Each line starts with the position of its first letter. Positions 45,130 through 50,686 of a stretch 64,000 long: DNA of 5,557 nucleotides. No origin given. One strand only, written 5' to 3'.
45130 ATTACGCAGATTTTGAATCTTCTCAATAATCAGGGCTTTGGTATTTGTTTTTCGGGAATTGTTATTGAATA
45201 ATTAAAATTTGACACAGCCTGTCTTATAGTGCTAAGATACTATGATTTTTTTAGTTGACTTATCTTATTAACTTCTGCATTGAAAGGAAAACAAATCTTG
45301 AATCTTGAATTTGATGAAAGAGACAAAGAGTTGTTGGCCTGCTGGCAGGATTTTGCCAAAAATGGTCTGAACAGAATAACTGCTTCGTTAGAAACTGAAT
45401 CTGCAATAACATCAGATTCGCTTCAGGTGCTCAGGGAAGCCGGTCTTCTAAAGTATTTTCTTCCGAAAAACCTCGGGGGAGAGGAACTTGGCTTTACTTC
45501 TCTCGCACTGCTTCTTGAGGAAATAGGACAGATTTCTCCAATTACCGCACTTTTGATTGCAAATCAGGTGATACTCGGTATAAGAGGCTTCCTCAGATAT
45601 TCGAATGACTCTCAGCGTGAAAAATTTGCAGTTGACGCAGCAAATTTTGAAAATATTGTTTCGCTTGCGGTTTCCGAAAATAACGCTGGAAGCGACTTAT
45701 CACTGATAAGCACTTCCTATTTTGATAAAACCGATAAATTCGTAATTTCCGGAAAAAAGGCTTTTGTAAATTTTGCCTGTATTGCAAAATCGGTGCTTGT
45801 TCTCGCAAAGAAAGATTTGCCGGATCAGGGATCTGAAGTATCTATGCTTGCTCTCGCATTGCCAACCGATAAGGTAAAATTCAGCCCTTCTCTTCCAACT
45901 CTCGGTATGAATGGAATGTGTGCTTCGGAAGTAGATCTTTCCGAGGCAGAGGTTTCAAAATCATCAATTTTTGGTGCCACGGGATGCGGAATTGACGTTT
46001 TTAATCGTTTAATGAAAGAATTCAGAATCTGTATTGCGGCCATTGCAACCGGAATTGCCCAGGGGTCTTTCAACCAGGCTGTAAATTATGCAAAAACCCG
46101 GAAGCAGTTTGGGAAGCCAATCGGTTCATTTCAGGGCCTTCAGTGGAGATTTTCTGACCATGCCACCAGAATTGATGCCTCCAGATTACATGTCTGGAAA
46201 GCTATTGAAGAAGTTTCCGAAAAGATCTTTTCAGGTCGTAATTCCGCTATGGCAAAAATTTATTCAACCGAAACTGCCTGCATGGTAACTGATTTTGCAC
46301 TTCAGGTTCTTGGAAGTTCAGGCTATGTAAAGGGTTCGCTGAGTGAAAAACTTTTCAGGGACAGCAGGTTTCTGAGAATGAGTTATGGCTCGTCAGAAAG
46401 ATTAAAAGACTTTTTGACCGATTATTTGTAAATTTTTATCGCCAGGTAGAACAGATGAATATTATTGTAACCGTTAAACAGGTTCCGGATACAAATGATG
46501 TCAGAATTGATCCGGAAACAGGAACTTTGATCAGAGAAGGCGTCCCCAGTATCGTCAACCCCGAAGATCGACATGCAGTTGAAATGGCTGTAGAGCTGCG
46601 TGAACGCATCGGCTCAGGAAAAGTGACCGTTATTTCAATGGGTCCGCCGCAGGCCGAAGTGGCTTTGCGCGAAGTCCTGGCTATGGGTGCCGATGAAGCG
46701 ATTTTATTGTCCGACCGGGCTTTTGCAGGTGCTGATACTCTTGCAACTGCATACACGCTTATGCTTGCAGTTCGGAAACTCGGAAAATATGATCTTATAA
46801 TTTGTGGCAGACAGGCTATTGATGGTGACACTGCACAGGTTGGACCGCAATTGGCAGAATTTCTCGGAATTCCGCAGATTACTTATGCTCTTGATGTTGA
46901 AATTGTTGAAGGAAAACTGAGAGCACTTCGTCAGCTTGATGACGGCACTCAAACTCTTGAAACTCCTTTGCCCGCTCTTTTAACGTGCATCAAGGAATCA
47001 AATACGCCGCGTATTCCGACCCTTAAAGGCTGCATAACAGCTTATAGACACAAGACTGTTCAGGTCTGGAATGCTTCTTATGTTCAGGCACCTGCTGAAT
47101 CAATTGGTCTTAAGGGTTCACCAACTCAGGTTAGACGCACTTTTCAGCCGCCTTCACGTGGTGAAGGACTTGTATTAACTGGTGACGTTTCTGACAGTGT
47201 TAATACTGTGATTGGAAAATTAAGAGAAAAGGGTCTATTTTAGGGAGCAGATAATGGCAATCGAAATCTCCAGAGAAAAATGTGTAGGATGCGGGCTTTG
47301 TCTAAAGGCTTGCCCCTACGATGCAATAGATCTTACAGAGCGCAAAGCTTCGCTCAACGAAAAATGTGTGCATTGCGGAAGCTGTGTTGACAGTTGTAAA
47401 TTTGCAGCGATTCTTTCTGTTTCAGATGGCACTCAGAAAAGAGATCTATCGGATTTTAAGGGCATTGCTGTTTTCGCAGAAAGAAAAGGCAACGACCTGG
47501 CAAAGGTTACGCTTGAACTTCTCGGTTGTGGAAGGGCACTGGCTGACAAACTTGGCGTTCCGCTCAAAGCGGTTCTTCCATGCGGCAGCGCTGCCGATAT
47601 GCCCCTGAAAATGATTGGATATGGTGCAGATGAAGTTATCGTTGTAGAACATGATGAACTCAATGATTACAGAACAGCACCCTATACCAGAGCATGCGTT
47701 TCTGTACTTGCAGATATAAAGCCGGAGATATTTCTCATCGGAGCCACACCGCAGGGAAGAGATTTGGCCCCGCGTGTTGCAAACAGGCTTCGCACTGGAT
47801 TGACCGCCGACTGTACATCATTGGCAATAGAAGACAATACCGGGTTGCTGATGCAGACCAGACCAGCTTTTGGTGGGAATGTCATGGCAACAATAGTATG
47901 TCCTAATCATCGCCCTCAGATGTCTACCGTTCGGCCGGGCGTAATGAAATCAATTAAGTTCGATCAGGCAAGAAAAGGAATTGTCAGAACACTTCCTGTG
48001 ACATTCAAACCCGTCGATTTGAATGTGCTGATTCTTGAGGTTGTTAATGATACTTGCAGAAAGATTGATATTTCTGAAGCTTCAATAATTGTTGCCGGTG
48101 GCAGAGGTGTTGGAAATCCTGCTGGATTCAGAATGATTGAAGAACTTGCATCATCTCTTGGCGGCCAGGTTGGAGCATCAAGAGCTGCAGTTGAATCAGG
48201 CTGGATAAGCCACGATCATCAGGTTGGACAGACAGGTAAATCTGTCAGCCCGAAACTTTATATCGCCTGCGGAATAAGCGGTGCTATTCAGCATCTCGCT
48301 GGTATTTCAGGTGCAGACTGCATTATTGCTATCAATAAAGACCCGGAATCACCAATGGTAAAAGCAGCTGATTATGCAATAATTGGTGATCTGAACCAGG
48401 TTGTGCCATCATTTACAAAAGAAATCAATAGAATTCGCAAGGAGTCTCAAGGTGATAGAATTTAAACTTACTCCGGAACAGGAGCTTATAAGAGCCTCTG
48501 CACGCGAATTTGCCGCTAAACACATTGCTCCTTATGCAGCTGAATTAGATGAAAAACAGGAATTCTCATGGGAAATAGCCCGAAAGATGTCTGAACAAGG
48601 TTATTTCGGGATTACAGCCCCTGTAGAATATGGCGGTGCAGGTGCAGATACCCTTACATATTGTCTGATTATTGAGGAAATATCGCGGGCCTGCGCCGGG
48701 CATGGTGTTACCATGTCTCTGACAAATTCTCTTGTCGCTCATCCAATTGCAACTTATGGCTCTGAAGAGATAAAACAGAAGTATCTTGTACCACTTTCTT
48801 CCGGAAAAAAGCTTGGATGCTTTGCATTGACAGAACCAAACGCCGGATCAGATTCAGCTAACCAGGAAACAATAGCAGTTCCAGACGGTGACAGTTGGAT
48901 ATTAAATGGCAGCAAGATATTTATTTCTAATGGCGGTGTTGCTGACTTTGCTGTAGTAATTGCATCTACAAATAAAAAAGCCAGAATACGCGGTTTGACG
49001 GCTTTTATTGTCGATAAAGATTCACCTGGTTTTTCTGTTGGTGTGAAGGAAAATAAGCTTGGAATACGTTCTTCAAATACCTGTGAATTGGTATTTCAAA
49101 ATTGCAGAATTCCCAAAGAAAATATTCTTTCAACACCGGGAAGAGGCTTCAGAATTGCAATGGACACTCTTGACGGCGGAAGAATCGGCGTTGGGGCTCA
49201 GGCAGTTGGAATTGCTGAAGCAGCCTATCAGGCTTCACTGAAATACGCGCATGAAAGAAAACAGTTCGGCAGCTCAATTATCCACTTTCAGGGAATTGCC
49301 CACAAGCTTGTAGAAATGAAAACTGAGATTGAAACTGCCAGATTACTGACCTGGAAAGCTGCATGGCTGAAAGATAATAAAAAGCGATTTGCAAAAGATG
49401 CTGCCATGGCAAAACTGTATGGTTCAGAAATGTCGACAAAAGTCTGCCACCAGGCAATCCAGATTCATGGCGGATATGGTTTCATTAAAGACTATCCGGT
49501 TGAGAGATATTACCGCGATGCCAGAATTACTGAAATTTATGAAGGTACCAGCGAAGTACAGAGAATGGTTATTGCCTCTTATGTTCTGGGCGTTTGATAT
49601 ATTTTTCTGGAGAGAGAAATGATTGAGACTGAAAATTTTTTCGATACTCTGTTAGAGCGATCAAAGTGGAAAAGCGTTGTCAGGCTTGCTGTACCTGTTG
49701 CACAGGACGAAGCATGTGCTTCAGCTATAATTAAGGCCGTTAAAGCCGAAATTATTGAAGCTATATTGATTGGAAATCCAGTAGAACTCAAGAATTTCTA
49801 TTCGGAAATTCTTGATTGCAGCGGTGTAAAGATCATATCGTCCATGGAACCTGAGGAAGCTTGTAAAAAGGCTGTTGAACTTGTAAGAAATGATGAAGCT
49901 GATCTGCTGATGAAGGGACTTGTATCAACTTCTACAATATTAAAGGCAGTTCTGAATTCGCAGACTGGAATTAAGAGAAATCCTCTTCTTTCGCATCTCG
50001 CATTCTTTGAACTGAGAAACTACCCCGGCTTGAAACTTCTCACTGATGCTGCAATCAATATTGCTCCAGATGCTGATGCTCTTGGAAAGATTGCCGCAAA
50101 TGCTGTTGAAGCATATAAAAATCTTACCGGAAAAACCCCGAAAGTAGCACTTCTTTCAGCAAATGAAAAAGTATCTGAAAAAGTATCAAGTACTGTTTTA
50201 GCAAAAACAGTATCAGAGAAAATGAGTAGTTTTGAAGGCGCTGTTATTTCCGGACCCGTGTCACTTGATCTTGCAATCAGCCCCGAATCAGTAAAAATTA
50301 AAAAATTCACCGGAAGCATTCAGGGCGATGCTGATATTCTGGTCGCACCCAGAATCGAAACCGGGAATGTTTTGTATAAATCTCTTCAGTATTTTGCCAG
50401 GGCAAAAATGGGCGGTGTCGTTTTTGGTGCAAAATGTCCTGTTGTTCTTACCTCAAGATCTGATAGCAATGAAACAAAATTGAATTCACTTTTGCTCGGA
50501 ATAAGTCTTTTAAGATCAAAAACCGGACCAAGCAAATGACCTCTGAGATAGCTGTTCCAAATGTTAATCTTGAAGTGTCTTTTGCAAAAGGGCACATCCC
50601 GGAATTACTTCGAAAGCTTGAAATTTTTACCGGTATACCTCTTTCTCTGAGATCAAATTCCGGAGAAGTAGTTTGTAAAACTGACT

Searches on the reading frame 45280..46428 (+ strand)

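Call 40: search_protein_families(library=pfam, proteins=[window:45280-46428:+], max_evalue=0.001)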
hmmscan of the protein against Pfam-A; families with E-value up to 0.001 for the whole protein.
window:45280-46428:+ (383 aa): 4 families
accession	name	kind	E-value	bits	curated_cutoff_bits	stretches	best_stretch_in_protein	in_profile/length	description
PF00441.29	Acyl-CoA_dh_1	-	2.1e-35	122.5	22.4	1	237-378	3-144/150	Acyl-CoA dehydrogenase, C-terminal domain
PF08028.16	Acyl-CoA_dh_2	-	4.2e-14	53.4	22.7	1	250-363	1-124/134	Acyl-CoA dehydrogenase, C-terminal domain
PF02770.24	Acyl-CoA_dh_M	-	3.3e-13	50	33.3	1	129-220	2-94/97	Acyl-CoA dehydrogenase, middle domain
PF02771.21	Acyl-CoA_dh_N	-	1e-11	45.6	22.9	1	14-121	3-110/113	Acyl-CoA dehydrogenase, N-terminal domain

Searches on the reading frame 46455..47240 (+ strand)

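Call 40: search_protein_families(library=pfam, proteins=[window:46455-47240:+], max_evalue=0.001)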
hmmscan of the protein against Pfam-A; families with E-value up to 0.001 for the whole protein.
window:46455-47240:+ (262 aa): 1 family
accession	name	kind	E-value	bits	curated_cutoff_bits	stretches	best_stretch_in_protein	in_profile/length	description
PF01012.27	ETF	-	2.6e-46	158.1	26.7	1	23-207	2-178/181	Electron transfer flavoprotein domain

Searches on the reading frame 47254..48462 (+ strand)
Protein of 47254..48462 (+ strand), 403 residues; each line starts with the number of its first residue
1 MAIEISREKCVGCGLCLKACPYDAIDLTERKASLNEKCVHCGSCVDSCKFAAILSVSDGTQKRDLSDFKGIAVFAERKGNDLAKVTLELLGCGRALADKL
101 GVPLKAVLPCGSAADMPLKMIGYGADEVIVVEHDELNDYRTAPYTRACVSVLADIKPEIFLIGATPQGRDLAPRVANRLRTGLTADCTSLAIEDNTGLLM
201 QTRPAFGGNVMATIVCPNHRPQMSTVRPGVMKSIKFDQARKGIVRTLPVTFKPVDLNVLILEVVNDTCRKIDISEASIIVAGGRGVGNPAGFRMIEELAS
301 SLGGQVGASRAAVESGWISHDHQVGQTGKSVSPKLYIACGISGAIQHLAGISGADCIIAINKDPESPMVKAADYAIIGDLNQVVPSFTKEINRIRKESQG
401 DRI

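Call 40: search_protein_families(library=pfam, proteins=[window:47254-48462:+], max_evalue=0.001)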
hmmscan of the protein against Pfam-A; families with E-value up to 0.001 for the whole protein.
window:47254-48462:+ (403 aa): 16 families
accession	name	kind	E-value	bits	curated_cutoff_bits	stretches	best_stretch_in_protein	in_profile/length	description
PF01012.27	ETF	-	1.5e-44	152.4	26.7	1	72-250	2-179/181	Electron transfer flavoprotein domain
PF00766.25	ETF_alpha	-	2.9e-36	123.7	27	1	272-351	1-80/81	Electron transfer flavoprotein FAD-binding domain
PF00037.32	Fer4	-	3.6e-13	49.1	21.1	2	3-26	1-24/24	4Fe-4S binding domain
PF12837.12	Fer4_6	-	7.6e-11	41.9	25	1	3-25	2-24/24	4Fe-4S binding domain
PF12797.12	Fer4_2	-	1.3e-10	40.9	24.5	1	3-22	3-22/22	4Fe-4S binding domain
PF12838.12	Fer4_7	-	6.1e-09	36.7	27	1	9-52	1-52/52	4Fe-4S dicluster domain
PF12800.12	Fer4_4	-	1.6e-08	34.6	24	1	8-23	2-17/17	4Fe-4S binding domain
PF13484.11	Fer4_16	-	2.3e-08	35.2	30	1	9-28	1-20/66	4Fe-4S double cluster binding domain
PF13237.11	Fer4_10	-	3.8e-08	33.6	25.5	1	3-48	2-52/53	4Fe-4S dicluster domain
PF14697.11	Fer4_21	-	8.8e-08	32.6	35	1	5-49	3-52/59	4Fe-4S dicluster domain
PF13187.11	Fer4_9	-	5.3e-07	30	27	1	9-49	1-48/52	4Fe-4S dicluster domain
PF13183.11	Fer4_8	-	5.5e-07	30.5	27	0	36-65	3-32/68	4Fe-4S dicluster domain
PF25160.1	LdpA_Fe-S-bd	-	7.3e-06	26.1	27.6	1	4-28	22-46/49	LdpA Fe-S cluster-binding domain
PF13534.11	Fer4_17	-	1.3e-05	26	22.2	0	9-24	1-16/61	4Fe-4S dicluster domain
PF12798.12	Fer4_3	-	0.00028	21.9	27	0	10-24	1-15/15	4Fe-4S binding domain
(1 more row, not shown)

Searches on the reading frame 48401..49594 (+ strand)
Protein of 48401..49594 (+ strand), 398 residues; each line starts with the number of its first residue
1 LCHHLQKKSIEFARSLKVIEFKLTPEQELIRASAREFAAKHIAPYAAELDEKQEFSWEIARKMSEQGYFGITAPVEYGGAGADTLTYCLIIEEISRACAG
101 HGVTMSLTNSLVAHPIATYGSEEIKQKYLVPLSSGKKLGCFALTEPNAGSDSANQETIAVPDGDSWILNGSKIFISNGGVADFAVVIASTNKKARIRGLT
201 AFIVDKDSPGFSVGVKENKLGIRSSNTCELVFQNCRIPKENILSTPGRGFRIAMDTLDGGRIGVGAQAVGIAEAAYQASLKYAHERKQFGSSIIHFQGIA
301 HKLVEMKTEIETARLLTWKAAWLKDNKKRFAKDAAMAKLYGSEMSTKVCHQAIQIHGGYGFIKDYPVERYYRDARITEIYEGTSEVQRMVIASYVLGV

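Call 40: search_protein_families(library=pfam, proteins=[window:48401-49594:+], max_evalue=0.001)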
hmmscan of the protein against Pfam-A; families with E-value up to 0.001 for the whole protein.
window:48401-49594:+ (398 aa): 5 families
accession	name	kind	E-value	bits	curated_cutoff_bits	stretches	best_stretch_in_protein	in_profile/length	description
PF00441.29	Acyl-CoA_dh_1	-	5.6e-55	186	22.4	1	247-393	1-147/150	Acyl-CoA dehydrogenase, C-terminal domain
PF02771.21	Acyl-CoA_dh_N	-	1.4e-40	138.6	22.9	1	24-136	1-113/113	Acyl-CoA dehydrogenase, N-terminal domain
PF02770.24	Acyl-CoA_dh_M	-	8.9e-29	100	33.3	1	140-235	1-97/97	Acyl-CoA dehydrogenase, middle domain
PF08028.16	Acyl-CoA_dh_2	-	4.5e-24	85.7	22.7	1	263-384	2-133/134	Acyl-CoA dehydrogenase, C-terminal domain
PF22924.1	ACOX_C_alpha1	-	2.1e-05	24.8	27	0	261-394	8-167/169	Acyl-CoA oxidase, C-alpha1 domain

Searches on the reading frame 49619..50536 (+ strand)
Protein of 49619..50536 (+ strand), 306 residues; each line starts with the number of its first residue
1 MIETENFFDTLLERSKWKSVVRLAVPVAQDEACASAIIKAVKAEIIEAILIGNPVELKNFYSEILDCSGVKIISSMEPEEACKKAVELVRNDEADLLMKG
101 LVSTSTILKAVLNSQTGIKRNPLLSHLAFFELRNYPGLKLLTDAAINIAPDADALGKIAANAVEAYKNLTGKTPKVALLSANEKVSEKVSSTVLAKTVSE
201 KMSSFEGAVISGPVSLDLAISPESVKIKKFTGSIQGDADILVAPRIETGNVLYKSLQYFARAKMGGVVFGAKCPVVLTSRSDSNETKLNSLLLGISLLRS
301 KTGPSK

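Call 40: search_protein_families(library=pfam, proteins=[window:49619-50536:+], max_evalue=0.001)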
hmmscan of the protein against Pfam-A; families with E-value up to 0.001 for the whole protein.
window:49619-50536:+ (306 aa): 1 family
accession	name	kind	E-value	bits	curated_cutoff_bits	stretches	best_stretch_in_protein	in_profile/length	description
PF01515.24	PTA_PTB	-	1.3e-46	159.9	24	2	81-293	104-317/319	Phosphate acetyl/butaryl transferase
